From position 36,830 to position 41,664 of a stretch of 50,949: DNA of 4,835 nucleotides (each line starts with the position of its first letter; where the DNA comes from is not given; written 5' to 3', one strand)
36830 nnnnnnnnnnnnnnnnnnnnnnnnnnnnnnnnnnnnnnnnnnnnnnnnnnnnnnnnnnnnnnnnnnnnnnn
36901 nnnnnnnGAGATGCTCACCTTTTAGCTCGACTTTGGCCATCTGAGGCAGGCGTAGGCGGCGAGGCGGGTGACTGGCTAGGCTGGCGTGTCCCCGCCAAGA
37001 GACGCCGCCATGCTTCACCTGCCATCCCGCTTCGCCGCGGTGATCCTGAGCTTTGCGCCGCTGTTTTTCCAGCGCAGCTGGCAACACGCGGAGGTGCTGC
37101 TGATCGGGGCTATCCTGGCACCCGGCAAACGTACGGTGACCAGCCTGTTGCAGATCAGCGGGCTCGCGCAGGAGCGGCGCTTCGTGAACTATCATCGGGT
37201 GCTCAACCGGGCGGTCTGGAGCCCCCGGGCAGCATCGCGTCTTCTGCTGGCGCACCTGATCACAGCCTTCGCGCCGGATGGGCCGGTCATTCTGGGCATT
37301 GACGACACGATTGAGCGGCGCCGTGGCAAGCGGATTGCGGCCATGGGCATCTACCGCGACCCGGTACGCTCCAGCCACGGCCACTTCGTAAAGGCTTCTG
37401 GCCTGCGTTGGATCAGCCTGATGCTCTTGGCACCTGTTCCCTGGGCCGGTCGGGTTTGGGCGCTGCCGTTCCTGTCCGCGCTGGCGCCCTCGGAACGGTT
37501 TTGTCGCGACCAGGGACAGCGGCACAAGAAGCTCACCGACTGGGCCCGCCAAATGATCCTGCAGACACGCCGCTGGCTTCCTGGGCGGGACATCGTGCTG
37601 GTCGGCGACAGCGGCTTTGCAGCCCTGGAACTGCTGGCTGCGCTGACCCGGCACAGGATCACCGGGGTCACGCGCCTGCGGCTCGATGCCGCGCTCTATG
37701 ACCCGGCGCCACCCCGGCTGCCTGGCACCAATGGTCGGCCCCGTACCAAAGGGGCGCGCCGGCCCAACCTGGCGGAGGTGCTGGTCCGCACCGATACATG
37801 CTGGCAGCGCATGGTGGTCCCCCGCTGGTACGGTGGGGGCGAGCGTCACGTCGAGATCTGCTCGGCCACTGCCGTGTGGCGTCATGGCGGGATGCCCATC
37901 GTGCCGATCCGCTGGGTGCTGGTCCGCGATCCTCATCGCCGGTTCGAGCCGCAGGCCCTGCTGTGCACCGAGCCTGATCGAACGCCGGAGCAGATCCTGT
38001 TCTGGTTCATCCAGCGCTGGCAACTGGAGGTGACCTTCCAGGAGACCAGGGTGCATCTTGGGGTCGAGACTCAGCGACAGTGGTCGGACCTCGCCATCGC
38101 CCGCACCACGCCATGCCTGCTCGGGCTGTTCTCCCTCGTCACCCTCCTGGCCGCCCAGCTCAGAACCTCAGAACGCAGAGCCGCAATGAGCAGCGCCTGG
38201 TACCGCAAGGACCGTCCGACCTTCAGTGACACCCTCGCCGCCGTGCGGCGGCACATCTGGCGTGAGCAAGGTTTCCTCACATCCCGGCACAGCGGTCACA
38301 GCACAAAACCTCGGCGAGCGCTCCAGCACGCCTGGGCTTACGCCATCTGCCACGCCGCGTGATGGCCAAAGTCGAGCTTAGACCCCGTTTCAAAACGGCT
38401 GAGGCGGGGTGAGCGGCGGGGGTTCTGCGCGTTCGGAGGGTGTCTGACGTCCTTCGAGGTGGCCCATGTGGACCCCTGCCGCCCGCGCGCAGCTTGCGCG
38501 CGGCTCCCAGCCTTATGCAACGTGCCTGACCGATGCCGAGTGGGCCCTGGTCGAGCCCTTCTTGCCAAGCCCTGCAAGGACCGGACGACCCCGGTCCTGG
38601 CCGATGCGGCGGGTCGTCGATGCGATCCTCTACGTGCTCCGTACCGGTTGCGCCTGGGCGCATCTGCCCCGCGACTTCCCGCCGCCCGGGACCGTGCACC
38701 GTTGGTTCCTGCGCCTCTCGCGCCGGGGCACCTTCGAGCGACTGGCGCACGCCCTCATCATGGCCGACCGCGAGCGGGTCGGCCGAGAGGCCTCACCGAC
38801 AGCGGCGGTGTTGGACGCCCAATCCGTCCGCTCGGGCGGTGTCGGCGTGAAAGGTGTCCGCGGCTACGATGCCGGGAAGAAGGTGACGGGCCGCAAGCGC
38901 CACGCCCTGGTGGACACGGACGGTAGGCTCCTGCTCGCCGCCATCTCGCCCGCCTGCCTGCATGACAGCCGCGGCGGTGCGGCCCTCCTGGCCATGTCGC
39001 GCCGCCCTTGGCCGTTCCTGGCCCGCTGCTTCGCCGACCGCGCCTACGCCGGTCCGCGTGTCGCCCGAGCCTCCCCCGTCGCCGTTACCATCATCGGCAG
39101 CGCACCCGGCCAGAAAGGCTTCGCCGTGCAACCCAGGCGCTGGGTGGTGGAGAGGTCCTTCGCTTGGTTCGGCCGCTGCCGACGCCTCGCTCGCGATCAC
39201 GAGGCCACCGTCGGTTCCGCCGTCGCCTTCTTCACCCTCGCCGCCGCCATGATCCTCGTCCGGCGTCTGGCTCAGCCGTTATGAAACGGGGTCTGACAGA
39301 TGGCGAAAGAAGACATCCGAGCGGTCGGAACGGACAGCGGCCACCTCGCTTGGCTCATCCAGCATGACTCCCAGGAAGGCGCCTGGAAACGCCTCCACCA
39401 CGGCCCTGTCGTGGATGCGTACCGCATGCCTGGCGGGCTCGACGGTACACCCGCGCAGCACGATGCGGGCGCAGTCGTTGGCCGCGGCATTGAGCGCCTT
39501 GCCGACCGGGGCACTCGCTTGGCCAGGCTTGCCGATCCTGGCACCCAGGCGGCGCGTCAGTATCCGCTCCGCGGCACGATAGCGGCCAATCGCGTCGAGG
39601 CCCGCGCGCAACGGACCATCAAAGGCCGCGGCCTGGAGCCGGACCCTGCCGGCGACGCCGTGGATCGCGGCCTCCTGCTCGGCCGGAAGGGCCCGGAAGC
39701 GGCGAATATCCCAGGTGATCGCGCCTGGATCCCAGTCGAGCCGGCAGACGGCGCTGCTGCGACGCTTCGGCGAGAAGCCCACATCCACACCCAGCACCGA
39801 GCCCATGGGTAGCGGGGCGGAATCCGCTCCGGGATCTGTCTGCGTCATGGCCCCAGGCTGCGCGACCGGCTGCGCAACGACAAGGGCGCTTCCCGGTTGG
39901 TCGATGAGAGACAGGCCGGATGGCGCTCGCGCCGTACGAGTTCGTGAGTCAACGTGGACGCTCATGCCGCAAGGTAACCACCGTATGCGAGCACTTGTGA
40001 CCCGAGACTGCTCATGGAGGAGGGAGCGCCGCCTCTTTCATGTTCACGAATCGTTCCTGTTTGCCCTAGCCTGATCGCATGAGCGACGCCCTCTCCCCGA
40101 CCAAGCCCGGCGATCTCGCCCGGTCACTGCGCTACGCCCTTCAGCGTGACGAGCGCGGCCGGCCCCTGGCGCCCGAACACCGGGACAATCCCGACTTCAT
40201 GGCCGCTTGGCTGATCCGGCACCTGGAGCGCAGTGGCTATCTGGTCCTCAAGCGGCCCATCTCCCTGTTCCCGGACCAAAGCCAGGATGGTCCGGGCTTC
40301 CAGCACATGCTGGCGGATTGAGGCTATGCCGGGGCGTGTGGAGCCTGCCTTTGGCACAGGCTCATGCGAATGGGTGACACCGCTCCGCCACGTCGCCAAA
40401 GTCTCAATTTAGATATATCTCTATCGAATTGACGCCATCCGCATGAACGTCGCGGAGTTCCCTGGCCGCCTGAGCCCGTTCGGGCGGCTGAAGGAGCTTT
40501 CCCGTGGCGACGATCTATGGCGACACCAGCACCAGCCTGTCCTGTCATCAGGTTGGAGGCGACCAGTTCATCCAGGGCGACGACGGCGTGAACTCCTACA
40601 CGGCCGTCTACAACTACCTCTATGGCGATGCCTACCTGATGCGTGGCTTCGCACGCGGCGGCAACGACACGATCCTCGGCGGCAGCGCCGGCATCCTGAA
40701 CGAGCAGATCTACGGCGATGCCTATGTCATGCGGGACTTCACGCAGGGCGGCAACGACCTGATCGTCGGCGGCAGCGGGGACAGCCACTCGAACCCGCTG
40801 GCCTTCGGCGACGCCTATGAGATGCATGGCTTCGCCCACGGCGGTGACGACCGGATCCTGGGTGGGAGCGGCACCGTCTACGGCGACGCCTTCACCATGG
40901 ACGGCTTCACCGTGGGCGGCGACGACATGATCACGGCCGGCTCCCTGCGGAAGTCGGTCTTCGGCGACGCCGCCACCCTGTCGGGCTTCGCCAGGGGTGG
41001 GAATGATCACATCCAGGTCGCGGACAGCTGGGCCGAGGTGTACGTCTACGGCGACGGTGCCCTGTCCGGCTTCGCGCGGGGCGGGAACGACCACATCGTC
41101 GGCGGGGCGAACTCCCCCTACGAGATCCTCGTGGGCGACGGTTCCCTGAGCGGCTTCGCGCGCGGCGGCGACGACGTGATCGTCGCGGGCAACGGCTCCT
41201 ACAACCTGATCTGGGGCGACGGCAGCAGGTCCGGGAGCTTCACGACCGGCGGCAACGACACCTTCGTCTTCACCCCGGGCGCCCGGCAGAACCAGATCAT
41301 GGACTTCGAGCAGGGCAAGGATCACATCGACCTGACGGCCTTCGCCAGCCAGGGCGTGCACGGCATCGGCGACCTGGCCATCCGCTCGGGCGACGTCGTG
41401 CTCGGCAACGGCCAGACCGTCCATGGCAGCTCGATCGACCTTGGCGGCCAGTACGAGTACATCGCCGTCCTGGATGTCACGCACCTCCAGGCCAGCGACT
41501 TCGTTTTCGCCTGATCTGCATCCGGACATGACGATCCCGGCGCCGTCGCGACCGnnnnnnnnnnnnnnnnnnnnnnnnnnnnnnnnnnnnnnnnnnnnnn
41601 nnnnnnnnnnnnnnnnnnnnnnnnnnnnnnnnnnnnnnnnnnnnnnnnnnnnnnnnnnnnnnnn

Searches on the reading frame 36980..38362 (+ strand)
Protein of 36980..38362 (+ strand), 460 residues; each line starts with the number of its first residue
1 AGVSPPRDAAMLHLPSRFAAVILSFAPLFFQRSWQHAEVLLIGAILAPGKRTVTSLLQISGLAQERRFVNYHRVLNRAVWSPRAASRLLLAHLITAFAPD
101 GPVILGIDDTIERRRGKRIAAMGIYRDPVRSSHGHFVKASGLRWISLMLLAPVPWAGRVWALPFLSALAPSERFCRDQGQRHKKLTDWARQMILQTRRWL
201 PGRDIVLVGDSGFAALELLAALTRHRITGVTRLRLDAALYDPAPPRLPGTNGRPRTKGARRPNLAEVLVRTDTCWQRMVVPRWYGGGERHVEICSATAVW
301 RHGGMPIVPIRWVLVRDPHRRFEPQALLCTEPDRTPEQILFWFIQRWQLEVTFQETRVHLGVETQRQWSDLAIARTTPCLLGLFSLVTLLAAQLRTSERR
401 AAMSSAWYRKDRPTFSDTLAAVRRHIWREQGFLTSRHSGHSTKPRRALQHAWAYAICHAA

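Call 48: search_protein_families(library=pfam, proteins=[window:36980-38362:+], max_evalue=0.001)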
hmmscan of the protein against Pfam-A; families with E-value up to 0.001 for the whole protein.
window:36980-38362:+ (460 aa): 3 families
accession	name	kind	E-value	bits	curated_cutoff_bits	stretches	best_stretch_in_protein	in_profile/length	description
PF13546.12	DDE_5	-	6.3e-33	114.9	27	1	27-266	4-249/272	DDE superfamily endonuclease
PF01609.27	DDE_Tnp_1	-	5.6e-05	23.4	23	1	190-361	66-175/200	Transposase DDE domain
PF13701.12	DDE_Tnp_1_4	-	0.00013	20.8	34.7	1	183-257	196-270/435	Transposase DDE domain group 1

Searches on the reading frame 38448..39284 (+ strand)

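Call 48: search_protein_families(library=pfam, proteins=[window:38448-39284:+], max_evalue=0.001)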
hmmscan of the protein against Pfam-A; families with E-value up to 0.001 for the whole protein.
window:38448-39284:+ (278 aa): 3 families
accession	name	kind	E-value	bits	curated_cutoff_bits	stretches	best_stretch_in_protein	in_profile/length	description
PF13340.11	DUF4096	-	6.2e-28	97.3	34.3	1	27-99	1-75/76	Putative transposase of IS4/5 family (DUF4096)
PF01609.27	DDE_Tnp_1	-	2.2e-21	77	23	1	117-269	4-199/200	Transposase DDE domain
PF13586.12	DDE_Tnp_1_2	-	9e-06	26.5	29.2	1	222-269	36-83/86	Transposase DDE domain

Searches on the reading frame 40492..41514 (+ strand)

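Call 48: search_protein_families(library=pfam, proteins=[window:40492-41514:+], max_evalue=0.001)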
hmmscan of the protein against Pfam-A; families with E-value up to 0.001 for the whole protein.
window:40492-41514:+ (340 aa): 1 family
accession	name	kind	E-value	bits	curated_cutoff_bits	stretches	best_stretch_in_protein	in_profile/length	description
PF08548.17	Peptidase_M10_C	-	7.8e-07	29.5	20.7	1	225-338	88-192/193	Peptidase M10 serralysin C terminal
